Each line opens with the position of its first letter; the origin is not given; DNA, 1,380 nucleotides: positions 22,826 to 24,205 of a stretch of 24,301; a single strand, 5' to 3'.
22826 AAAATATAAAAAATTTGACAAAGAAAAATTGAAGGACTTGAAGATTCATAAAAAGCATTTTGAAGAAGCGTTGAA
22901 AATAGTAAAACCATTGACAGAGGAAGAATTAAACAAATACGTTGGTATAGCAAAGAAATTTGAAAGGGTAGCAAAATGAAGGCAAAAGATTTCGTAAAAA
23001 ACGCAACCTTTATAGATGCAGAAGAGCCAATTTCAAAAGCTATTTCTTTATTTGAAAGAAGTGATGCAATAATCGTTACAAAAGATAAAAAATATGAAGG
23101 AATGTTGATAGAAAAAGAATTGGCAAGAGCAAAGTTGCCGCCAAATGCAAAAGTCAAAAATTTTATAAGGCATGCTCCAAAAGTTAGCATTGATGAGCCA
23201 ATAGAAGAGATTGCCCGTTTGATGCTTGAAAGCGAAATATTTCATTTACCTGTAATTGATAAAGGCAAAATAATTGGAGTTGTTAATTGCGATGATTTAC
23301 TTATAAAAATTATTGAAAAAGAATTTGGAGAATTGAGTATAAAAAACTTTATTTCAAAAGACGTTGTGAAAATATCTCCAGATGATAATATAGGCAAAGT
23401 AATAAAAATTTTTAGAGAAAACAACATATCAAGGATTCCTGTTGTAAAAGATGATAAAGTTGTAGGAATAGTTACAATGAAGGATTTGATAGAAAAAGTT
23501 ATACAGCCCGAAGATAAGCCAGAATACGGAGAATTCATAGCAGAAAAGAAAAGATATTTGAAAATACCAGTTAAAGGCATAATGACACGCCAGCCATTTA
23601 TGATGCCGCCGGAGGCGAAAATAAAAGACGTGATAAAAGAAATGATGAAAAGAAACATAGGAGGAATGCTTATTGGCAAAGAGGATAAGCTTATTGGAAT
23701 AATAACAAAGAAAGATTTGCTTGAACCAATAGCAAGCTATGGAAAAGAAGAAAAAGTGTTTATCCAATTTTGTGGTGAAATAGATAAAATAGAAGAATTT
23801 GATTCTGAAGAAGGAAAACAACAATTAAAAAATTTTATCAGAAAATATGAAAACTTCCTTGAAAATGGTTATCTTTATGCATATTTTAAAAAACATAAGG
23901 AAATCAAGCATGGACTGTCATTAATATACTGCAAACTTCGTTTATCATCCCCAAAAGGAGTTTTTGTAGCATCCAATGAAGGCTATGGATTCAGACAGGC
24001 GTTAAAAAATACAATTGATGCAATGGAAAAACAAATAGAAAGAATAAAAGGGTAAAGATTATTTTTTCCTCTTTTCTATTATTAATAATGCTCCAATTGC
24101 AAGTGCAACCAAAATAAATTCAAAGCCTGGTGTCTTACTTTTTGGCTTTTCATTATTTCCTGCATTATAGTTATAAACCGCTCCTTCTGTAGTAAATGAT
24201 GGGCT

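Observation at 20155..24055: hsp20-cdc48-(CBS4+HPF) cluster: protein rescue linked to ribosome hibernation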

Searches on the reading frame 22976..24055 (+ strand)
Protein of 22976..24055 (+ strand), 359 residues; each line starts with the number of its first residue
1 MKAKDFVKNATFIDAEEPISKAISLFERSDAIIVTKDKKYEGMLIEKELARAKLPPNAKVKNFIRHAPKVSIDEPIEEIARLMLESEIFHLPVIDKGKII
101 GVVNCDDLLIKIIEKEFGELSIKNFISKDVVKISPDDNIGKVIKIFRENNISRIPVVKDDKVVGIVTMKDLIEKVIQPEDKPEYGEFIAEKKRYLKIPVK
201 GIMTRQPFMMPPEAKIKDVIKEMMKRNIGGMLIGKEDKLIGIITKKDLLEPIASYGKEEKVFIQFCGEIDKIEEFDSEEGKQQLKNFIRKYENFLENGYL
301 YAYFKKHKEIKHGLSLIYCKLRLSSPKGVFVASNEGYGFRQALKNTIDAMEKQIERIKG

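Call 3: search_protein_families(library=pfam, proteins=[window:22976-24055:+], max_evalue=0.1)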
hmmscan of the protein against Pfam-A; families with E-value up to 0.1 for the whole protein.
window:22976-24055:+ (359 aa): 2 families
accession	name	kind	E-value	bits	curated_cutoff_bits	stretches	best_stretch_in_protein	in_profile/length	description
PF00571.33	CBS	-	1.2e-45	154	24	4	123-175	2-55/57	CBS domain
PF02482.25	Ribosomal_S30AE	-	0.03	15.5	23.7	1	283-358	13-84/88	Sigma 54 modulation protein / S30EA ribosomal protein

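Call 9: search_protein_families(library=ncbifam, proteins=[window:22976-24055:+], max_evalue=0.1)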
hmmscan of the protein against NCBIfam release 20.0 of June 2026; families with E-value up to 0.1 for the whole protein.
window:22976-24055:+ (359 aa): 26 families (the best 25 are shown)
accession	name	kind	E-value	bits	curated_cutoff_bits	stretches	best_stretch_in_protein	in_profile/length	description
NF041552.1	TF_PrdR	equivalog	6.9e-22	77.5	795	3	114-177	64-127/577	sigma-54 dependent transcriptional regulator PrdR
NF011447.0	PRK14869.2-3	equivalog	3.8e-18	65.4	522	2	120-179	68-127/540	putative manganese-dependent inorganic diphosphatase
TIGR01302.1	IMP_dehydrog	equivalog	8.8e-15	54.5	481.5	3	123-171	83-135/450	IMP dehydrogenase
TIGR01137.1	cysta_beta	equivalog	4e-12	45.6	510.25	1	113-250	331-454/457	cystathionine beta-synthase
NF038279.1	TF_CBS_SpxR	exception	4.3e-12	45.5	600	2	73-184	206-316/427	CBS-HotDog domain-containing transcription factor SpxR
NF053603.1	HhpR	exception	1.2e-11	44.4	520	3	123-181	64-123/282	CBS domain-containing high hydrostatic pressure regulator HhpR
NF011443.0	PRK14869.1-5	equivalog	6e-11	41.5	335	2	122-182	71-132/546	putative manganese-dependent inorganic diphosphatase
NF053863.1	DS11_antiphage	equivalog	1.1e-09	37.8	260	1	69-174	87-191/305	CBS domain-containing anti-phage protein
NF002505.0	PRK01862.1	equivalog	2.1e-09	36.6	482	1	56-175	445-570/577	ClcB-like voltage-gated chloride channel protein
NF011442.0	PRK14869.1-4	equivalog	2.2e-09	36.3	400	3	66-111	79-125/543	putative manganese-dependent inorganic diphosphatase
NF008141.0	PRK10892.1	equivalog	3.6e-09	36.3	505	2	198-250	272-324/328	arabinose-5-phosphate isomerase KdsD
TIGR00400.1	mgtE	equivalog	3.8e-09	35.8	232.75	2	25-116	163-254/450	magnesium transporter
NF011449.0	PRK14869.2-5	equivalog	1.8e-08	33.9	411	1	127-250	75-203/451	putative manganese-dependent inorganic diphosphatase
NF053704.1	TransRegCcpNBacil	equivalog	5.1e-08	32.5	260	3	196-251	74-129/208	transcriptional regulator CcpN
TIGR01186.1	proV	subfamily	9e-08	31.6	326.6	1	69-175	250-357/363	betaine/proline/choline family ABC transporter ATP-binding protein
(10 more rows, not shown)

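Call 20: find_homologous_proteins(query=window:22976-24052:+, max_evalue=0.00001)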
Query window:22976-24052:+ (359 aa): 173 proteins with E <= 0.00001 among 5487 candidates; the best 120 are listed.
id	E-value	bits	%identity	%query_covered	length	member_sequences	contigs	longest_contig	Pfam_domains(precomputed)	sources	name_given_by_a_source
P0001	3.9e-210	715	92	100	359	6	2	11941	PF00571.34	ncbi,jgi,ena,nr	ncbi:MAG: CBS domain-containing protein [Thermoplasmata archaeon]|nr:CBS domain-containing protein [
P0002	1.5e-152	526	67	100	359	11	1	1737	PF00571.34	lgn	-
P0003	4.6e-152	524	66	100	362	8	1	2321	PF00571.34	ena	-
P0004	6.7e-152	524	64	100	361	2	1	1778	PF00571.34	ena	-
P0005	1.9e-151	522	64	99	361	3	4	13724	PF00571.34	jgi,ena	-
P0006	4.6e-151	521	65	99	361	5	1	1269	PF00571.34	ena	-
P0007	5.3e-151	521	64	98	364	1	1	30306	PF00571.34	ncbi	-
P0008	1.1e-150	520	63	98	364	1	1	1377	PF00571.34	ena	-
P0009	8.3e-150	517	61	99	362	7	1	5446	PF00571.34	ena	-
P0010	2.0e-149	516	66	100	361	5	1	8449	PF00571.34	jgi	-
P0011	1.5e-148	513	65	99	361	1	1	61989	PF00571.34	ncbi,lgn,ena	-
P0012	7.1e-148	511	65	100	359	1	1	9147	PF00571.34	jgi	-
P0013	1.3e-147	510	64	100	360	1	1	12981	PF00571.34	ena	-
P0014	1.6e-147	509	65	99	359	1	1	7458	PF00571.34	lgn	-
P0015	2.2e-147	509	63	98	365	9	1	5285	PF00571.34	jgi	-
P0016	3.2e-144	499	65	100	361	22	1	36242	PF00571.34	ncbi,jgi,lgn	jgi:CBS domain-containing protein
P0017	3.3e-144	499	62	99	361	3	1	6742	PF00571.34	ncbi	-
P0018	6.1e-144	498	63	99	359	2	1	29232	PF00571.34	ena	-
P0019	9.6e-144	497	62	98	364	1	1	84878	PF00571.34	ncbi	-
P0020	2.2e-143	496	57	100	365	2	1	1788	PF00571.34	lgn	-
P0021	5.7e-143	494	62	98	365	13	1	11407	PF00571.34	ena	-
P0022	1.9e-141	489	62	99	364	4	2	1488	PF00571.34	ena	-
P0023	4.0e-138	478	60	96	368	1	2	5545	PF00571.34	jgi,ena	-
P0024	1.8e-137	476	59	96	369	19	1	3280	PF00571.34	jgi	-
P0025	6.9e-137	474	59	96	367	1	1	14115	PF00571.34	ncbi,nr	ncbi:MAG: CBS domain-containing protein [Thermoplasmata archaeon]|nr:CBS domain-containing protein [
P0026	4.2e-136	472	58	97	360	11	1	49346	PF00571.34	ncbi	-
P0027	7.1e-136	471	59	99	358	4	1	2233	PF00571.34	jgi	-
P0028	3.5e-135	469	61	98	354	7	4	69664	PF00571.34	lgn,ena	-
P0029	5.0e-135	468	58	100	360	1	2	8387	PF00571.34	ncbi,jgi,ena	-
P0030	1.6e-129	450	58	94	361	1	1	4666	PF00571.34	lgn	-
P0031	2.5e-126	440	56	99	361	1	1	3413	PF00571.34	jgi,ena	-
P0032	7.5e-126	438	56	96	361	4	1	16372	PF00571.34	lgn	-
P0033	2.1e-125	437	56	97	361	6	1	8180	PF00571.34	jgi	-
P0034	4.9e-123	429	58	96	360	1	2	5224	PF00571.34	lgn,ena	-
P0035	6.7e-115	402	54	100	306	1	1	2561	PF00571.34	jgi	-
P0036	7.0e-113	396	50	100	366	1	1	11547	PF00571.34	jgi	jgi:CBS domain-containing protein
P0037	8.0e-110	385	52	93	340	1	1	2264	PF00571.34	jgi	jgi:predicted transcriptional regulator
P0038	8.5e-106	372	48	98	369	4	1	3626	PF00571.34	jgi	jgi:CBS domain-containing protein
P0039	2.2e-105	371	50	96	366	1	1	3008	PF00571.34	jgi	jgi:predicted transcriptional regulator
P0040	3.5e-104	367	48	98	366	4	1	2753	PF00571.34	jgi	jgi:predicted transcriptional regulator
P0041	2.7e-97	344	48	91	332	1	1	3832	PF00571.34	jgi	jgi:predicted transcriptional regulator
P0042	1.8e-96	342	45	96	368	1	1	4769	PF00571.34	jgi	jgi:predicted transcriptional regulator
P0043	2.2e-96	341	43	100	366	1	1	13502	PF00571.34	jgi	jgi:predicted transcriptional regulator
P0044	3.7e-96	341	52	86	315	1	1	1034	PF00571.34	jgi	jgi:predicted transcriptional regulator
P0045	7.0e-93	330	44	99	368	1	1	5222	PF00571.34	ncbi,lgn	-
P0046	6.2e-86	307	42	96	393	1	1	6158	PF00571.34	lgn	-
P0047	2.4e-82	295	43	96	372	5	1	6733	PF00571.34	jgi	-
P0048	5.9e-80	287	43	99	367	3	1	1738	PF00571.34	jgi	-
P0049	5.1e-69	251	37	97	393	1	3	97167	PF00571.34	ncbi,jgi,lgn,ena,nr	ncbi:CBS domain-containing protein [Candidatus Woesearchaeota archaeon]|nr:CBS domain-containing pro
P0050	4.5e-66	242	35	98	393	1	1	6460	PF00571.34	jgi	jgi:CBS domain-containing protein/ribosome-associated translation inhibitor RaiA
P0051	3.5e-64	235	37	98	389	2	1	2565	PF00571.34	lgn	-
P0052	8.5e-59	218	44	60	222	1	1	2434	PF00571.34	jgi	jgi:ribosome-associated translation inhibitor RaiA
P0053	1.2e-57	214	38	95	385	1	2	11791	PF00571.34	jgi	jgi:CBS domain-containing protein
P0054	1.6e-57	214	35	96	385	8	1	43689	PF00571.34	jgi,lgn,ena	-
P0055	5.1e-51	192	33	96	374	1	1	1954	PF00571.34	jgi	jgi:CBS domain-containing protein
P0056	5.1e-48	182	34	96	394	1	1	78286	PF00571.34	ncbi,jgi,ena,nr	ncbi:hypothetical protein C0585_04970 [Candidatus Woesearchaeota archaeon]|nr:MAG: hypothetical prot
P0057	3.1e-43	167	30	97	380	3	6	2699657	PF00571.34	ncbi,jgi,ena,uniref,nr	ncbi:CBS domain-containing protein [Halapricum desulfuricans]|uniref:Protein containing two CBS doma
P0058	2.5e-42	164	31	98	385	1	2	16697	PF00571.34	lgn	-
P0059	2.7e-41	160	30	94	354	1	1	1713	PF00571.34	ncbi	ncbi:MAG: CBS domain-containing protein, partial [Halobacteriaceae archaeon]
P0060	1.7e-40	158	31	99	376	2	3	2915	PF00571.34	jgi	-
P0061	1.3e-38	151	28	97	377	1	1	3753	PF00571.34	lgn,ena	-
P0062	2.5e-38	150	28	97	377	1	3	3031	PF00571.34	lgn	-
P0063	4.6e-38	150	27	96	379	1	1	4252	PF00571.34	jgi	jgi:CBS domain-containing protein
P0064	1.1e-37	148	30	95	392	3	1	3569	PF00571.34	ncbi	ncbi:MAG: CBS domain-containing protein [Candidatus Hodarchaeota archaeon]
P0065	2.9e-36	144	29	95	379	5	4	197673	PF00571.34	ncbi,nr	ncbi:MAG: CBS domain-containing protein [Candidatus Aenigmarchaeota archaeon]|nr:CBS domain-containi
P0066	3.1e-36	144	26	97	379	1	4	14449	PF02482.26,PF00571.34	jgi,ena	-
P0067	4.5e-36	143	26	97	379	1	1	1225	PF02482.26,PF00571.34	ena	-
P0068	1.6e-35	141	29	98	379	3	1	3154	PF00571.34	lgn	-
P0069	1.9e-35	141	27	96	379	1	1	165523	PF00571.34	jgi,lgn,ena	-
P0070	5.1e-35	140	29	95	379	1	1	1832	PF00571.34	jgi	-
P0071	5.9e-35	139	30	96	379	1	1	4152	PF00571.34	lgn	-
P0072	7.9e-35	139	27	97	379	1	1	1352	PF02482.26,PF00571.34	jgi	-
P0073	1.0e-34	139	26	99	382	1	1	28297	PF00571.34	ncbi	ncbi:MAG: CBS domain-containing protein [Candidatus Aenigmatarchaeota archaeon]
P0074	1.0e-34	138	27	96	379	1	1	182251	PF00571.34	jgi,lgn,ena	-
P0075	1.8e-34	138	27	97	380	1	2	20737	PF00571.34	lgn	-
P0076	2.4e-34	137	29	95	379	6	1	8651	PF00571.34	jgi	-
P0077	6.4e-34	136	26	96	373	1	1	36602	PF00571.34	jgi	jgi:CBS domain-containing protein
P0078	7.8e-34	136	27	96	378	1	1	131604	PF00571.34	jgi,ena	-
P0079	1.9e-33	134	28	95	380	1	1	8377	PF00571.34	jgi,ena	-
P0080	2.9e-33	134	28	94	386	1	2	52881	PF00571.34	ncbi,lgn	ncbi:MAG: CBS domain-containing protein [Candidatus Aenigmatarchaeota archaeon]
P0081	3.6e-33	133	27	96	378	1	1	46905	PF00571.34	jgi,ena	-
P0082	5.0e-33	133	32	51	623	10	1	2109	PF00571.34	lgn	-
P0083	7.1e-33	132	27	96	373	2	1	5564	PF00571.34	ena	-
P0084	2.3e-32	131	28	95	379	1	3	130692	PF00571.34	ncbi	-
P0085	4.0e-32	130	22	99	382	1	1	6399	PF00571.34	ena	-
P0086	9.4e-32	129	28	81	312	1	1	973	PF00571.34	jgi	-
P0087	1.9e-31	128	23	99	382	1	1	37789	PF00571.34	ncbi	-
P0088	3.6e-31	127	30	51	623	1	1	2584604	PF00571.34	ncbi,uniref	ncbi:CBS domain-containing protein [Methanococcoides methylutens]|uniref:CBS domain-containing prote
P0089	4.2e-31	127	28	77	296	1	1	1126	PF00571.34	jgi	-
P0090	6.6e-31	126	30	51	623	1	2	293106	PF00571.34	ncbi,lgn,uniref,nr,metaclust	ncbi:CBS domain-containing protein [Methanococcoides vulcani]|uniref:CBS domain-containing protein n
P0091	1.3e-30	125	26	67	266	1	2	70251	PF00571.34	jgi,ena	-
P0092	4.5e-30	123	26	67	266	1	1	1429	PF00571.34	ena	-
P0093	1.4e-29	122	26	67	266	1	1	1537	PF00571.34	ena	-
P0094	3.5e-29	120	25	96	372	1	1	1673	PF00571.34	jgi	jgi:CBS domain-containing protein/ribosome-associated translation inhibitor RaiA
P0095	1.9e-28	118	27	99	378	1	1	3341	PF00571.34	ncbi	-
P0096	3.3e-27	114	28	97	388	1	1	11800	PF00571.34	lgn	-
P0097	1.9e-26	111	26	67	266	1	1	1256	PF00571.34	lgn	-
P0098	1.4e-23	102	30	62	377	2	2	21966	PF00571.34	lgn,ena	-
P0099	2.4e-22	98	26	70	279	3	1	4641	PF00571.34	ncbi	-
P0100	6.5e-20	90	29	69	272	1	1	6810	PF00571.34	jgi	-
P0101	1.2e-19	89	27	56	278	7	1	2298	PF00571.34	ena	-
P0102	6.7e-19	87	31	53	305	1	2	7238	PF00571.34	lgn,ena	-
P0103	3.9e-18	84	25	89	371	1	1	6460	PF00571.34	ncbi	-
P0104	1.6e-17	82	27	70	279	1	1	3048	PF00571.34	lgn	-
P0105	1.9e-17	82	26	99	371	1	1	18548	PF00571.34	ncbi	-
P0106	2.2e-17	82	27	70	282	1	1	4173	PF00571.34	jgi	-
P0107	2.8e-17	81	25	54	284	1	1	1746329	PF00571.34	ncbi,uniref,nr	ncbi:putative signal transduction protein with CBS domains [Methanocaldococcus vulcanius M7]|uniref:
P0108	3.1e-17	81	27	70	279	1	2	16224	PF00571.34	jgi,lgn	-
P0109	5.3e-17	80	28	70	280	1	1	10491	PF00571.34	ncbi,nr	ncbi:MAG TPA: CBS domain-containing protein [Methanobacterium sp.]|nr:CBS domain-containing protein 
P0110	5.4e-17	80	27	67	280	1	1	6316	PF00571.34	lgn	-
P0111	6.9e-17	80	27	70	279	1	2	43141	PF00571.34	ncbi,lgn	ncbi:MAG: CBS domain-containing protein [Methanobacterium sp.]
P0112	8.2e-17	80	27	70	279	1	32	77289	PF00571.34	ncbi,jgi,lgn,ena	-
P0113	1.0e-16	79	26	70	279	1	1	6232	PF00571.34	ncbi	-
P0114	1.1e-16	79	27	70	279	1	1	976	PF00571.34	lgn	-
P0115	1.1e-16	79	32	48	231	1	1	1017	PF00571.34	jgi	jgi:CBS domain-containing protein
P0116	1.1e-16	79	28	70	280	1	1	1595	PF00571.34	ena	-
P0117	1.5e-16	79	26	70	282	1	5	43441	PF00571.34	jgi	jgi:CBS domain-containing protein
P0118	1.7e-16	79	26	70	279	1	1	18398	PF00571.34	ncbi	-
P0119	1.8e-16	79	27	70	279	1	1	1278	PF00571.34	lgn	-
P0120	1.8e-16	79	27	70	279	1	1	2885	PF00571.34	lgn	-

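Call 22: search_solved_structures(query=window:22976-24052:+, max_evalue=0.01, show_alignments=2)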
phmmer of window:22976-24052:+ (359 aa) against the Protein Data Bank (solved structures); distinct sequences matched with E-value up to 0.01: 60.
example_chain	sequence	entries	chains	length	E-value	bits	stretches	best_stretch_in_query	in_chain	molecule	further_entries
9sr9_H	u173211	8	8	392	5.4e-60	206.7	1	12-354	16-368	Dehydrogenase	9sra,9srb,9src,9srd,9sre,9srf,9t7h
9l96_a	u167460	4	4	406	5.8e-36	127.7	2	14-185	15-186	CBS domain-containing protein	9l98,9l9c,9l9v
3kh5_A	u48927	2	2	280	1.6e-17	67.1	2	127-253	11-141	protein MJ1225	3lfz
9znf_5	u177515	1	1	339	1.8e-17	66.9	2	121-173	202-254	CBS domain-containing protein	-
9zni_6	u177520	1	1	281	2.7e-16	63.1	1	69-180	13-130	CBS domain-containing protein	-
9e6q_3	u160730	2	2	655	1e-15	61.2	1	67-254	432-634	Putative signal-transduction protein with CBS domains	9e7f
3ddj_A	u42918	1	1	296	5.5e-15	58.8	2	82-250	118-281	CBS domain-containing protein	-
9znf_4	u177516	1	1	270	8.6e-14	54.8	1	31-253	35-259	CBS domain-containing protein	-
9zng_7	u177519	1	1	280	2.1e-13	53.6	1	89-253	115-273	CBS domain-containing protein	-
9zni_7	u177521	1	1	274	5.9e-13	52.1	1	89-252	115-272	CBS domain-containing protein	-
4esy_A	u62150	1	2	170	1.6e-11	47.4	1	120-179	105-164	CBS domain containing membrane protein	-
5awe_A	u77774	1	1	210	1.8e-11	47.2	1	122-251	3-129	Putative acetoin utilization protein, acetoin dehydrogenase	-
2cu0_A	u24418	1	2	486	2e-11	47.1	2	101-172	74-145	Inosine-5'-monophosphate dehydrogenase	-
5g5r_A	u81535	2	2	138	2.4e-11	46.8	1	73-173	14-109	SITE-2 PROTEASE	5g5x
2rc3_A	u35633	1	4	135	3.2e-10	43.1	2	129-175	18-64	CBS domain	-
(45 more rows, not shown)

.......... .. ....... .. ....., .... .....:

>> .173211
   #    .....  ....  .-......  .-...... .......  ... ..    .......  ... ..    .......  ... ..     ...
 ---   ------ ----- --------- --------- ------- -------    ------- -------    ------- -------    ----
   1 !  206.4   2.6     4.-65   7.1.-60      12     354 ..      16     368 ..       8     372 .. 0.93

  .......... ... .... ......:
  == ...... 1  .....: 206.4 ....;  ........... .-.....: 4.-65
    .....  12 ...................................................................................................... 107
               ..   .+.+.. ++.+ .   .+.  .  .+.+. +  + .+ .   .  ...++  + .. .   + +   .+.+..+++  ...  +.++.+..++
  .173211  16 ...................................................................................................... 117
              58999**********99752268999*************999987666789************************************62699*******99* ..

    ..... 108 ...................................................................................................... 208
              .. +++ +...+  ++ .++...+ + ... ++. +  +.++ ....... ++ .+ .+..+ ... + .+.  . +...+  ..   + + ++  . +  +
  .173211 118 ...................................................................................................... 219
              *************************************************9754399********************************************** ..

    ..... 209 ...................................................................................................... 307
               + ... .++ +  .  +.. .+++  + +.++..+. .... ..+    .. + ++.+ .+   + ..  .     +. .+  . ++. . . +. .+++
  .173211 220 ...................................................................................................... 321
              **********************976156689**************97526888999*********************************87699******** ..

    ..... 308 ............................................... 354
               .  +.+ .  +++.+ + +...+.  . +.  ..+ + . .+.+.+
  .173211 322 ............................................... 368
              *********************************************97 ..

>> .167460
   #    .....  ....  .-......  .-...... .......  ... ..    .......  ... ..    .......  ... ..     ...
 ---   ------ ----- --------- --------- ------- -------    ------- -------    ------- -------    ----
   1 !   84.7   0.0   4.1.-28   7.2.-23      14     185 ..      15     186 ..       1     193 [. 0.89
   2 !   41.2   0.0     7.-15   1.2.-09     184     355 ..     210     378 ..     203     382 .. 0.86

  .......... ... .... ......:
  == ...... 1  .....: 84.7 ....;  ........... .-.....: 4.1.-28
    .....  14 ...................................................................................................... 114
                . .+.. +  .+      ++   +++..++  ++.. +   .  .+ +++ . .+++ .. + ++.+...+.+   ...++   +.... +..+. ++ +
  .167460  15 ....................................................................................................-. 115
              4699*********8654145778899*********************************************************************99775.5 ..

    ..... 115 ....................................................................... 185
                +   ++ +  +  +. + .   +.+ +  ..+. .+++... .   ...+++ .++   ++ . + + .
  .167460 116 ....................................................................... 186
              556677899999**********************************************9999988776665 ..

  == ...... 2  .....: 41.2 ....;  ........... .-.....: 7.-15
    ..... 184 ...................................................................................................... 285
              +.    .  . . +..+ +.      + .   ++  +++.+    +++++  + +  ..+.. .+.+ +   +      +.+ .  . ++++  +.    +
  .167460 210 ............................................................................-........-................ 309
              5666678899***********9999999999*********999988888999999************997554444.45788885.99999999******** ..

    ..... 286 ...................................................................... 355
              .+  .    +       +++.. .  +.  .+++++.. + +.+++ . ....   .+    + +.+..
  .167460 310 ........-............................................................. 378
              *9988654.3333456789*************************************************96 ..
